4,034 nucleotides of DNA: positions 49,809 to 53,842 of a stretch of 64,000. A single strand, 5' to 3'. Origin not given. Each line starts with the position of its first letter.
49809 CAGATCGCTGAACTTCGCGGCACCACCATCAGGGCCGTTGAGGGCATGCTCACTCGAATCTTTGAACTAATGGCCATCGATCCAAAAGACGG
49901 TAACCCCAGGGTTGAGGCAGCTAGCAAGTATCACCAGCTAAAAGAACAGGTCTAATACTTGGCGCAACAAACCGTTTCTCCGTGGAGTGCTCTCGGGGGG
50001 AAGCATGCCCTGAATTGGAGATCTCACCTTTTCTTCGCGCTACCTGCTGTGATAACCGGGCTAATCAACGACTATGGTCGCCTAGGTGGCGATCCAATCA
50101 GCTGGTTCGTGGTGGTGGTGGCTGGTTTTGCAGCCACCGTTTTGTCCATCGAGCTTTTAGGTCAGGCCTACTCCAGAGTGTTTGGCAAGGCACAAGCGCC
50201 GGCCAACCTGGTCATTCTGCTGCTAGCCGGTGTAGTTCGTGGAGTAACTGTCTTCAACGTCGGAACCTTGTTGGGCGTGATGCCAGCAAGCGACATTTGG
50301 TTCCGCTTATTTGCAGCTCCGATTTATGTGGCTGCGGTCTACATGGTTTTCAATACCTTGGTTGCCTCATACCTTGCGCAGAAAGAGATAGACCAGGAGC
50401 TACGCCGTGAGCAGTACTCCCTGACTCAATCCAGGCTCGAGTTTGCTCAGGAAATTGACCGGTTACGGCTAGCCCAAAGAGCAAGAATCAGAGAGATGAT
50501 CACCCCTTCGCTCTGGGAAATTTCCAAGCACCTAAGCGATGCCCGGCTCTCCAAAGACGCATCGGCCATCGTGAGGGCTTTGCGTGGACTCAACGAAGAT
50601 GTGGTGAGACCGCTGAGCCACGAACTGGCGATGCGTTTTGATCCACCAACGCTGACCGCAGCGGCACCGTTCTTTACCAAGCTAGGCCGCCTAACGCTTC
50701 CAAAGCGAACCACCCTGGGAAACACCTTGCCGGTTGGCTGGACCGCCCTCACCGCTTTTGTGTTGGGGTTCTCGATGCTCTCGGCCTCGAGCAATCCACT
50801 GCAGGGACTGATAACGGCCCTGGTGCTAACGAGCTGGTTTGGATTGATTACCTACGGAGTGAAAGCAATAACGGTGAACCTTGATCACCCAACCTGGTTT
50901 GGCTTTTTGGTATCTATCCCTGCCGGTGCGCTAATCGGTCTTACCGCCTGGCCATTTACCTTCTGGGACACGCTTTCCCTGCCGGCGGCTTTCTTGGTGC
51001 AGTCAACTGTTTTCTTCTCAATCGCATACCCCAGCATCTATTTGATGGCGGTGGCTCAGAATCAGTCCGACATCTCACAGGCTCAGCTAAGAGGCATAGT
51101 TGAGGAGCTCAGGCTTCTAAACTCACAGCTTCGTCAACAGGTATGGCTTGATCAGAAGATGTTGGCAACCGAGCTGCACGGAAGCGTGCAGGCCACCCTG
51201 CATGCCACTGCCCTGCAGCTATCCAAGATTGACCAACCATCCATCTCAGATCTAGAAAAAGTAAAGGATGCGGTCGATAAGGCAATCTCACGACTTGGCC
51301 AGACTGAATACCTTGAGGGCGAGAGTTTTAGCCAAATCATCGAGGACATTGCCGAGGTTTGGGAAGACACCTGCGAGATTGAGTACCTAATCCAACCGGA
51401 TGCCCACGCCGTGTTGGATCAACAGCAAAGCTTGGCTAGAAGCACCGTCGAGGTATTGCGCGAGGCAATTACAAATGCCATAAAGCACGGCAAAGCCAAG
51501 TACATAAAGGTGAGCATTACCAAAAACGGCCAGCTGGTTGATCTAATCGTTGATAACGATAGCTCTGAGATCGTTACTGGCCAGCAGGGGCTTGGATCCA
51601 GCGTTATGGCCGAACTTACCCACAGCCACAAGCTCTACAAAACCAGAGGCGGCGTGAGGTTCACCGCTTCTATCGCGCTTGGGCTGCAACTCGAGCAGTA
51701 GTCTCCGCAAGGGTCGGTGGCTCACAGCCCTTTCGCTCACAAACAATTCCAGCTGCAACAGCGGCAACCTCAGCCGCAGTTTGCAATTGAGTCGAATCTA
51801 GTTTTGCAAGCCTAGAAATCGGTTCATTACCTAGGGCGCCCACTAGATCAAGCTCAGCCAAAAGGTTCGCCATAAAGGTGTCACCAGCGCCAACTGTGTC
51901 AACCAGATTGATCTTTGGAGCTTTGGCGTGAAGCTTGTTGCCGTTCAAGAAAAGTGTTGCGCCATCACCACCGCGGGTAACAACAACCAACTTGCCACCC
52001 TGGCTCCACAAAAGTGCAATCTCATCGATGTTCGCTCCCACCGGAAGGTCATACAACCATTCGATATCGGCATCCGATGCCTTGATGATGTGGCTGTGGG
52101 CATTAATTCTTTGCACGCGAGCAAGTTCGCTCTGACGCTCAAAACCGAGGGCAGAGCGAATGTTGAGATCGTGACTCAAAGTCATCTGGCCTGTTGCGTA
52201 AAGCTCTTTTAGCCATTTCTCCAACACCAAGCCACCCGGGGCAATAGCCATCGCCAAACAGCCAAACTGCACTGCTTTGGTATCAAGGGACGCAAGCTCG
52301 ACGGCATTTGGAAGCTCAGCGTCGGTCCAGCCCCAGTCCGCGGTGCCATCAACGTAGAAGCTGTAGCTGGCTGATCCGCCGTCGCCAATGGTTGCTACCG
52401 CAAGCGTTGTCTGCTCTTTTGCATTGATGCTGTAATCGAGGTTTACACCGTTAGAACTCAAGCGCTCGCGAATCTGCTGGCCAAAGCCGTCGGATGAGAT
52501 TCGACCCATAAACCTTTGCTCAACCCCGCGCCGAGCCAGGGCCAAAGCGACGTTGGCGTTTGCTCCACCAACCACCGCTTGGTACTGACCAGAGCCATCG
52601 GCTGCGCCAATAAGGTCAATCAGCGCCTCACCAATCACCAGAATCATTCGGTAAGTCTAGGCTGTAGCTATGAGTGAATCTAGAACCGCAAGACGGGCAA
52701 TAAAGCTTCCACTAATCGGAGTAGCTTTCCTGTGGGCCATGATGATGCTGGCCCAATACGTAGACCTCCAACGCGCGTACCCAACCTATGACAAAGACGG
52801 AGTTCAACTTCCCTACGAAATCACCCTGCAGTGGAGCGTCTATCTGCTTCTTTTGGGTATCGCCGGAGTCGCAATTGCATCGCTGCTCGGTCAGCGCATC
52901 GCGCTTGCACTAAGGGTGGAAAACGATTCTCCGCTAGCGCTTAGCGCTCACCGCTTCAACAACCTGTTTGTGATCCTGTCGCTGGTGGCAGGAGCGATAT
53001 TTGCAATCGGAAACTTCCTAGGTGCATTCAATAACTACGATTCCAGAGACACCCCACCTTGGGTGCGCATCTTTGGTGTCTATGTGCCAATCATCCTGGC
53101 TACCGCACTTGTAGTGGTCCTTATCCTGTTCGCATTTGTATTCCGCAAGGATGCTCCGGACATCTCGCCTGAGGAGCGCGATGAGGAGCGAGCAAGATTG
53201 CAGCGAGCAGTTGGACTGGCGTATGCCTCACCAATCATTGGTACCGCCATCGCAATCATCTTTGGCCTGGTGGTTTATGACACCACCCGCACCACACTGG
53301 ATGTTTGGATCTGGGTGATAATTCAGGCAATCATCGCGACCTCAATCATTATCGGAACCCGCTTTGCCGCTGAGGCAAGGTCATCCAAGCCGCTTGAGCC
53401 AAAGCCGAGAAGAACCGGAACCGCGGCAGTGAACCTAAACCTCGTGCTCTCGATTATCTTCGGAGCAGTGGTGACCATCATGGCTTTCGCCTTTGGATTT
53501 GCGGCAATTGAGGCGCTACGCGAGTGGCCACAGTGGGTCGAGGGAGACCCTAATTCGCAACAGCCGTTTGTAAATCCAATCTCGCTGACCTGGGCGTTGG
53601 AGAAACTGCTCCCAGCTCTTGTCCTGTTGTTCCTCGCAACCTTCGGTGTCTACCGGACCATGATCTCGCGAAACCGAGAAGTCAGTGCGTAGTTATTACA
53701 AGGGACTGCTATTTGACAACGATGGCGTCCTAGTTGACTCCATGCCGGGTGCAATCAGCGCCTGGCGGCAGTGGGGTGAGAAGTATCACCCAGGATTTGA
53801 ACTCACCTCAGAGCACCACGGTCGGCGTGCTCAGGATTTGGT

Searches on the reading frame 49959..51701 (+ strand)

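Call 20: search_protein_families(library=pfam, proteins=[window:49959-51701:+], max_evalue=1)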
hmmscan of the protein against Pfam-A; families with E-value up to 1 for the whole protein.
window:49959-51701:+ (580 aa): 2 families
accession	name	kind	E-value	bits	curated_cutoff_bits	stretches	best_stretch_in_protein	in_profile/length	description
PF02518.31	HATPase_c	-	0.00051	20.9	26.4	1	497-554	7-84/111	Histidine kinase-, DNA gyrase B-, and HSP90-like ATPase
PF20122.4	DUF6512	-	0.54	10.6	26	0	45-99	79-133/181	Family of unknown function (DUF6512)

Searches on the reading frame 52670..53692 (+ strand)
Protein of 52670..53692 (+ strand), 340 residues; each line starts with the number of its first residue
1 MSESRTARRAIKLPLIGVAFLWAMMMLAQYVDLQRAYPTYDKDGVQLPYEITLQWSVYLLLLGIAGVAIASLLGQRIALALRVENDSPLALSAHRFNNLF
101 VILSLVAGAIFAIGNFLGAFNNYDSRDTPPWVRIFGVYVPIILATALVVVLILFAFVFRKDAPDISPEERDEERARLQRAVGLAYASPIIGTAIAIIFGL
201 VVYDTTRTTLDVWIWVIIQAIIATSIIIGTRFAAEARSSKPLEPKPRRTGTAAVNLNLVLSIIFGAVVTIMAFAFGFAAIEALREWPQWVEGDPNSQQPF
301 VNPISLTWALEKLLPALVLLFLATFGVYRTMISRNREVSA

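Call 20: search_protein_families(library=pfam, proteins=[window:52670-53692:+], max_evalue=1)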
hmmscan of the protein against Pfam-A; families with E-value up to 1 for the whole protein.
window:52670-53692:+ (340 aa): 5 families
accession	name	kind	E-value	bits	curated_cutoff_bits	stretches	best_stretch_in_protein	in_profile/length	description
PF13903.11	Claudin_2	-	5e-06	26.9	29.1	2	17-73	132-189/192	PMP-22/EMP/MP20/Claudin tight junction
PF03631.20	Virul_fac_BrkB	-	1.5e-05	25.2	33.7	2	100-232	76-209/259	Virulence factor BrkB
PF00335.26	Tetraspanin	-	0.011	15.8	32.1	1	59-169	12-104/225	Tetraspanin family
PF03699.18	UPF0182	-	0.31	9.5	27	0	205-295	38-129/770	Uncharacterised protein family (UPF0182)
PF04246.17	RseC_MucC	-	0.84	10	24.4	1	175-244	61-126/130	Positive regulator of sigma(E), RseC/MucC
